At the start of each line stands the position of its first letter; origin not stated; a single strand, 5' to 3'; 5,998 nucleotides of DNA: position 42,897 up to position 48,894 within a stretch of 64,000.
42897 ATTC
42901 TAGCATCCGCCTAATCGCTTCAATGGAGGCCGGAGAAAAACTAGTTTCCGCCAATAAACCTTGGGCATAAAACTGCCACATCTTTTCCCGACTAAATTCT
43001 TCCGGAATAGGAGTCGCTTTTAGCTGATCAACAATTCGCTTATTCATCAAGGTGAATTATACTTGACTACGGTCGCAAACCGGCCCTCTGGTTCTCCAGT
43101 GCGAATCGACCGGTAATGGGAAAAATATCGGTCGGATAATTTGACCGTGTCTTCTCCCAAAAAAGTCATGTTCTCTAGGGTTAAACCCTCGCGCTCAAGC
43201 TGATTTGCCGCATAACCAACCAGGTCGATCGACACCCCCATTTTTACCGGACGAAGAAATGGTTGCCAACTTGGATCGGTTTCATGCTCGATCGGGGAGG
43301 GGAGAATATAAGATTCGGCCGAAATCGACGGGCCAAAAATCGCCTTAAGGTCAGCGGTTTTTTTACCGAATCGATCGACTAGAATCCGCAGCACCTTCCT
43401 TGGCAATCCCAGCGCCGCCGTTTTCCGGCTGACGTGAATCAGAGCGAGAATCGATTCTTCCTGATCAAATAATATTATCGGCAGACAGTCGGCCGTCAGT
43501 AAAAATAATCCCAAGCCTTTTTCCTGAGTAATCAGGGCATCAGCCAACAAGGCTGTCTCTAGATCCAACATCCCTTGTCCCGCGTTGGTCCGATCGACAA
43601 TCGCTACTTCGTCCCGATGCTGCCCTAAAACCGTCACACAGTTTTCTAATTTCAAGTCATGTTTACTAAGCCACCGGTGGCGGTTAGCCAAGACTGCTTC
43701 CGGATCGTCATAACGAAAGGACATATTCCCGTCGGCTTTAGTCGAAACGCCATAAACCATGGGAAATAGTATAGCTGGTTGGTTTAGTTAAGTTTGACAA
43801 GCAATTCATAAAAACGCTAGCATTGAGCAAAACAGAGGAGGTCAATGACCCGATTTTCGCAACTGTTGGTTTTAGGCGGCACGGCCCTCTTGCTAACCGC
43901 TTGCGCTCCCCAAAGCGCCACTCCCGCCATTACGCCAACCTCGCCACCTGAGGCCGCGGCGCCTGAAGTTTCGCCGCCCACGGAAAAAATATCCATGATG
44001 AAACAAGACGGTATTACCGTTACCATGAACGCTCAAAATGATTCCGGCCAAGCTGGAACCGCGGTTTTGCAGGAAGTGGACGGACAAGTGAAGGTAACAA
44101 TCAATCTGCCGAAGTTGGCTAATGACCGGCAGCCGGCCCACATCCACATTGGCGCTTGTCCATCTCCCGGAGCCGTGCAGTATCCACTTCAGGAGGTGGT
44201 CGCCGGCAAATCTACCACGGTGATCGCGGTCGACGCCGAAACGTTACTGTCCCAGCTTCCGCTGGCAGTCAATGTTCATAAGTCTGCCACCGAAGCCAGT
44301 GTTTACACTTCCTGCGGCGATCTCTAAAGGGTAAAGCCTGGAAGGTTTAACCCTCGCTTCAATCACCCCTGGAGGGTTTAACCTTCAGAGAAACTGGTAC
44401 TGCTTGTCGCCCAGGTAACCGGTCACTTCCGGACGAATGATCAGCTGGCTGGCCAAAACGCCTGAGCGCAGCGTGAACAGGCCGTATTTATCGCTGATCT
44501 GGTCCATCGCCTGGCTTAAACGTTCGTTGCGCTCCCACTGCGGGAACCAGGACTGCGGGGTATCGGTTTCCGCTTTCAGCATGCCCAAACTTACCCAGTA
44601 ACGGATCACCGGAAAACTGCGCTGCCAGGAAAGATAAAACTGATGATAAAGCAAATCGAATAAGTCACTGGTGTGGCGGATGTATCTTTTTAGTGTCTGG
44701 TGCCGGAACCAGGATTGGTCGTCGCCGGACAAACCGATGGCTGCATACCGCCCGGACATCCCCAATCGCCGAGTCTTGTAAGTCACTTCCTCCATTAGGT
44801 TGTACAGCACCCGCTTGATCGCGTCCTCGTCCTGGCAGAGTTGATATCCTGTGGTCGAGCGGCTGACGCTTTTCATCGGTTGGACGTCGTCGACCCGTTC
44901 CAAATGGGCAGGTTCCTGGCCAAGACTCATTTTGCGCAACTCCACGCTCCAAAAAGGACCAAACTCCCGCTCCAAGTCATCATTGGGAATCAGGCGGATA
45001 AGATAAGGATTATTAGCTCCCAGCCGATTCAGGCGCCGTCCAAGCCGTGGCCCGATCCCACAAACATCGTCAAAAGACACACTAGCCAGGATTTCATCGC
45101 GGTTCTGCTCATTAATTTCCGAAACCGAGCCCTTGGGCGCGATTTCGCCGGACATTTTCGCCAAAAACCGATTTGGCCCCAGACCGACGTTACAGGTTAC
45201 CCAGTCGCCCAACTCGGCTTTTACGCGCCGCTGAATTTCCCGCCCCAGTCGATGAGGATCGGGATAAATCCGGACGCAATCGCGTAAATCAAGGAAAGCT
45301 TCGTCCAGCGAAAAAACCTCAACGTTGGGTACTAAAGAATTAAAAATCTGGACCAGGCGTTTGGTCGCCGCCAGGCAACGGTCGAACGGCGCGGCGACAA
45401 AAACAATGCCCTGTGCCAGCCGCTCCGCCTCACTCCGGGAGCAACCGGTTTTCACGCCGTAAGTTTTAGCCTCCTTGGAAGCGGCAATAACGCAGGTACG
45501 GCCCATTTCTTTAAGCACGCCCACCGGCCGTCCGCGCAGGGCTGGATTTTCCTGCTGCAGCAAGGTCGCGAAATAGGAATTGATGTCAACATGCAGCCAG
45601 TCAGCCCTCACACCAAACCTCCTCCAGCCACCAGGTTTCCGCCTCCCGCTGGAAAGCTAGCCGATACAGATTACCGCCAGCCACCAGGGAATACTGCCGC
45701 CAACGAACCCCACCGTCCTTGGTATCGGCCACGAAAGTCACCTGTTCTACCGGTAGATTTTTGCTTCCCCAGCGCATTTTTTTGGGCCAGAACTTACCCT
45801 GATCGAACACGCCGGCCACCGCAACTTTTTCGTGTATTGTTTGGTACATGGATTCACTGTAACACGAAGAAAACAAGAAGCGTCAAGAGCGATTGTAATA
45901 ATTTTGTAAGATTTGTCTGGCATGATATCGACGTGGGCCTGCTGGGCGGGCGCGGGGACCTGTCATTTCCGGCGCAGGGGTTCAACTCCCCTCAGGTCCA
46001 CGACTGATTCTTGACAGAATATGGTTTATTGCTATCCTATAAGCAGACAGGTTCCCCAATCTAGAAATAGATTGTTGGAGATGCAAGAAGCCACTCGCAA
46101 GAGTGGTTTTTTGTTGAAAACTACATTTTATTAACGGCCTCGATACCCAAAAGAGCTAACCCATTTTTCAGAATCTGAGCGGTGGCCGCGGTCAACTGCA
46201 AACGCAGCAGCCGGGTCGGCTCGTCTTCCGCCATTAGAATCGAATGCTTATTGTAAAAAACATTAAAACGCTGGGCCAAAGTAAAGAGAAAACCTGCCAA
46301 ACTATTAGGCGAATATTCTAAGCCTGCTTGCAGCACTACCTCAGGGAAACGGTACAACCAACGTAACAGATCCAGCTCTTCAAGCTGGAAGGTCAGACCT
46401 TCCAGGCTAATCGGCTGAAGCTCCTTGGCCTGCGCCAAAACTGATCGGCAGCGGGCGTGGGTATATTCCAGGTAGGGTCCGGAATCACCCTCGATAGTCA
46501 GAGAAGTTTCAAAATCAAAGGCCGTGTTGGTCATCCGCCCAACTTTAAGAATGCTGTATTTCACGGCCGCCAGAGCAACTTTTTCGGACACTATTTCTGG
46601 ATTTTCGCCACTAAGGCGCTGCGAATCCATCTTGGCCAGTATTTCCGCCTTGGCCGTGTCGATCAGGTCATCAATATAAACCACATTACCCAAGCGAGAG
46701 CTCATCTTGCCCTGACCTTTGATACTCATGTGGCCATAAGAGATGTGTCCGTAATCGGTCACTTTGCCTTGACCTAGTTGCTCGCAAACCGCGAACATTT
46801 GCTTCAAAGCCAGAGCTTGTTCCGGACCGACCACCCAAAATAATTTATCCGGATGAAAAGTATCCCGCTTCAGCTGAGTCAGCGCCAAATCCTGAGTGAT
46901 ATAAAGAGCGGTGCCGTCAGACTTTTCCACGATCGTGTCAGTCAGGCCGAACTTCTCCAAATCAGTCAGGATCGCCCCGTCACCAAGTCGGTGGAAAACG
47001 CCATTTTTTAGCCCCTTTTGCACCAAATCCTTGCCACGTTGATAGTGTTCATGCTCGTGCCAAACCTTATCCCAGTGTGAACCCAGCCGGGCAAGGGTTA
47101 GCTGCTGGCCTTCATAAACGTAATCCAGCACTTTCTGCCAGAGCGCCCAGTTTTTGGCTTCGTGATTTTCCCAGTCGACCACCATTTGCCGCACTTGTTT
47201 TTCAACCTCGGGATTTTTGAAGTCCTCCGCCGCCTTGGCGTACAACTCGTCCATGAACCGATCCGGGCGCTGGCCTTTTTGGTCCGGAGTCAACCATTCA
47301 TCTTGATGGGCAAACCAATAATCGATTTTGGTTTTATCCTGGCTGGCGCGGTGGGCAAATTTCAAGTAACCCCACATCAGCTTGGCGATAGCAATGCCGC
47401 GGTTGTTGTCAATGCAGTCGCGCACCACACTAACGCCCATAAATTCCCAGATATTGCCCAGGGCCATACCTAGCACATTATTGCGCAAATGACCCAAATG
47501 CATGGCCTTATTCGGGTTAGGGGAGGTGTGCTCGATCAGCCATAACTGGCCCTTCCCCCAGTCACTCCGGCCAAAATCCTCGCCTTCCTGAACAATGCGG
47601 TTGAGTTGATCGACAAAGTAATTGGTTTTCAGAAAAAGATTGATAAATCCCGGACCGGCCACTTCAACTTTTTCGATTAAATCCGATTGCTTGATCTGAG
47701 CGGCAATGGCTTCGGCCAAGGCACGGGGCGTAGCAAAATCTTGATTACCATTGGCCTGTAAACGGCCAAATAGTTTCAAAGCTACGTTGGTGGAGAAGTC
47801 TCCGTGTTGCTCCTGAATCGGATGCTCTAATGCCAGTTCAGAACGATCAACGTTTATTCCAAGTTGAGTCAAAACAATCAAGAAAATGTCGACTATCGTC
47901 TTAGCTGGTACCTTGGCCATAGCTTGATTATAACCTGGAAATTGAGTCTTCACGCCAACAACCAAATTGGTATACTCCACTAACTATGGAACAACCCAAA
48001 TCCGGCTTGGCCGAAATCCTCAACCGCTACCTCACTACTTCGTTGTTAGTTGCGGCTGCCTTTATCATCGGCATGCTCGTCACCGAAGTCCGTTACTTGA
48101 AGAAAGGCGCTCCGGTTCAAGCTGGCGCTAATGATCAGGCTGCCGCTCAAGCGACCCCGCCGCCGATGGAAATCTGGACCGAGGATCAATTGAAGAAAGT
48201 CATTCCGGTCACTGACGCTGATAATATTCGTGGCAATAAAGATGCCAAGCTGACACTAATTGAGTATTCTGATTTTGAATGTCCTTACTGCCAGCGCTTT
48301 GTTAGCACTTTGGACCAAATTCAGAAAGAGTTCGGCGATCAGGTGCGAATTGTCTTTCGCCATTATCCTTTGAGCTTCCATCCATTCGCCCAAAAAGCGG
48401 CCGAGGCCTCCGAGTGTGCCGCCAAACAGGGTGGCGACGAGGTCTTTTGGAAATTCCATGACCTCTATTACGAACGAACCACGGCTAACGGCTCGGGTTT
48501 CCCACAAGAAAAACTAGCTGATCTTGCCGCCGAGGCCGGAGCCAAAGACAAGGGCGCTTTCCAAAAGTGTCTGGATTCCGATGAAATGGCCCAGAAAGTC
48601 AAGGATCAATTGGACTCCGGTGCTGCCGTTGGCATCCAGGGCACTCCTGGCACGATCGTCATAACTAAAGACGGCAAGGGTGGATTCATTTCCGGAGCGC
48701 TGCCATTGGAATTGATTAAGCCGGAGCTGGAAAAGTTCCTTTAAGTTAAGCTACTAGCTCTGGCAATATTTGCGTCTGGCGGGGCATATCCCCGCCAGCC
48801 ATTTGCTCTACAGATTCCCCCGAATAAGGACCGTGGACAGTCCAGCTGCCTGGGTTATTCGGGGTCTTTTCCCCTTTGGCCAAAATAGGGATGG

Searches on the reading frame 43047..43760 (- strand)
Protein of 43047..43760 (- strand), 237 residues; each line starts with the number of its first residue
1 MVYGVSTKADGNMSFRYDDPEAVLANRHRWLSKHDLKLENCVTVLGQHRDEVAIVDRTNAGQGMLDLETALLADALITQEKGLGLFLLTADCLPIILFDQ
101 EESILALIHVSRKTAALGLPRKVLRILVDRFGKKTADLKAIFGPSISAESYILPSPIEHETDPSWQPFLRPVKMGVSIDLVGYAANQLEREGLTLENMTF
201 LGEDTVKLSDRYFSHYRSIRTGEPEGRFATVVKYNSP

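Call 35: find_encoding_contigs(protein=window:43047-43760:-, flank=10000, max_places=10)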
Protein window:43047-43760:- (237 aa): 2 contigs read that carry it; 2 places shown.
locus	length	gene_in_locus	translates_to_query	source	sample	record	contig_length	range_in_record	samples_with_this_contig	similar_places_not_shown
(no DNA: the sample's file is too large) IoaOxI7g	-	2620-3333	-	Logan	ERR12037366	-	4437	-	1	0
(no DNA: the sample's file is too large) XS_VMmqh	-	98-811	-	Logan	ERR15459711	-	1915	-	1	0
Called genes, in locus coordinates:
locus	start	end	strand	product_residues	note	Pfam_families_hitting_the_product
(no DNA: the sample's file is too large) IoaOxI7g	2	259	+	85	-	?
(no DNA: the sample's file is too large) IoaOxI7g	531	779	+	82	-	-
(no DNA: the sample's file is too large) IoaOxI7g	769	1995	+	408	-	PF00817:IMS, PF11799:IMS_C (weak)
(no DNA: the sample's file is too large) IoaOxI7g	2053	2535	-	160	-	-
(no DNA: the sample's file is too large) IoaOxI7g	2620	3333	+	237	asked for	PF02578:Cu-oxidase_4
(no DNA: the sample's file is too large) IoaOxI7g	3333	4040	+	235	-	PF00334:NDK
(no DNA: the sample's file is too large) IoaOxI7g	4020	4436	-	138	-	?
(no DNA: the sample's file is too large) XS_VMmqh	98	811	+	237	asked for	PF02578:Cu-oxidase_4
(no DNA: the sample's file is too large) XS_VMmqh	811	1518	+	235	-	PF00334:NDK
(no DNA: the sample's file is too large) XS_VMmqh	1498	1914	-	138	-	?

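Call 42: search_protein_families(library=ncbifam, proteins=[window:43047-43760:-], max_evalue=0.001)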
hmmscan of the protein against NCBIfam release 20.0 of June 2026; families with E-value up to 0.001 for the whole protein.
window:43047-43760:- (237 aa): 2 families
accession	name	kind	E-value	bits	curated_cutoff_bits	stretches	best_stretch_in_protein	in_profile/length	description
TIGR00726.1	TIGR00726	equivalog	4.4e-27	94.9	141.15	1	17-233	17-221/223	peptidoglycan editing factor PgeF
NF007998.1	PRK10723.1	equivalog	3e-08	33.5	369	1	18-231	42-239/243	purine nucleoside phosphorylase YfiH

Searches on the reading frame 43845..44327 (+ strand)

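Call 42: search_protein_families(library=ncbifam, proteins=[window:43845-44327:+], max_evalue=0.001)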
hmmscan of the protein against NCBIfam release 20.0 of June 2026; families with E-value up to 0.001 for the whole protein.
window:43845-44327:+ (160 aa): 1 family
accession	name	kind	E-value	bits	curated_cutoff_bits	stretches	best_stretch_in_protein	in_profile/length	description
NF047631.1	SodCMycob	equivalog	5.8e-05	22.8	230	1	8-105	14-121/236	superoxide dismutase[Cu-Zn]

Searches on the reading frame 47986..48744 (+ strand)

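Call 41: search_protein_families(library=pfam, proteins=[window:47986-48744:+], max_evalue=0.001)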
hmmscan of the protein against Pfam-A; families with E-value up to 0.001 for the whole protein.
window:47986-48744:+ (252 aa): 3 families
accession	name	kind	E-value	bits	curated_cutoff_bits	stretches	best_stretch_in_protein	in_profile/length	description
PF13462.12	Thioredoxin_4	-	2.9e-23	83.3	23.2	1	79-225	5-145/165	Thioredoxin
PF01323.26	DSBA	-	1.8e-18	67.5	25.6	1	90-247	1-189/191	DSBA-like thioredoxin domain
PF13098.12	Thioredoxin_2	-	7.3e-06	26.7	27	1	86-242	4-98/104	Thioredoxin-like domain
